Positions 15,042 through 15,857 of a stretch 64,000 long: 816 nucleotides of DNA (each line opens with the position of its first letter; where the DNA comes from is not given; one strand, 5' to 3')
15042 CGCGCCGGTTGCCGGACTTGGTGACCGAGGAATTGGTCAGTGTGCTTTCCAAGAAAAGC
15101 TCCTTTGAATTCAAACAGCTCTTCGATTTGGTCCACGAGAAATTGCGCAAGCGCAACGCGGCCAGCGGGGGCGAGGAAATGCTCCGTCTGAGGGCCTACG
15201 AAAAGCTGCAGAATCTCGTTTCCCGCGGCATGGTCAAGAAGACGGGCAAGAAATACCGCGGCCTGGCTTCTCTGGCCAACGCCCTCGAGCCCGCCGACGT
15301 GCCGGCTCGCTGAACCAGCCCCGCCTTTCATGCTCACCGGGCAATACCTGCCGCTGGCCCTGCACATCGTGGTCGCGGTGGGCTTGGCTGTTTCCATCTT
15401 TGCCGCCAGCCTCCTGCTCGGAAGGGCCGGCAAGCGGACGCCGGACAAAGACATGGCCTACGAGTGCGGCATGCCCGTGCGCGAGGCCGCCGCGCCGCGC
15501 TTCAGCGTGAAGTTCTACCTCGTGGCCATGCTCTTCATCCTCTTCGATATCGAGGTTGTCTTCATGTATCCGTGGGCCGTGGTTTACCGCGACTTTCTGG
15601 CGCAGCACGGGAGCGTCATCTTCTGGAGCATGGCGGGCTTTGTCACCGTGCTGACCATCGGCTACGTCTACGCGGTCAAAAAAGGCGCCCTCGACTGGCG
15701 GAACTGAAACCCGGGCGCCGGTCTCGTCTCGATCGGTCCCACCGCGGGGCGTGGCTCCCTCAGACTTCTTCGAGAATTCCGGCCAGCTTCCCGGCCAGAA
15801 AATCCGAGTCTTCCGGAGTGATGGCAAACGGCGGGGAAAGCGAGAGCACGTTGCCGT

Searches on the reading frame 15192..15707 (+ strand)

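Call 18: search_protein_families(library=pfam, proteins=[window:15192-15707:+], max_evalue=0.001)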
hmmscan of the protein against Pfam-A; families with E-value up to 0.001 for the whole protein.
window:15192-15707:+ (171 aa): 1 family
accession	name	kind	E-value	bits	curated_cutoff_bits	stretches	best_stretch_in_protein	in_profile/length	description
PF00507.24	Oxidored_q4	-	6.6e-32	110.1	23.3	1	69-169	4-99/99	NADH-ubiquinone/plastoquinone oxidoreductase, chain 3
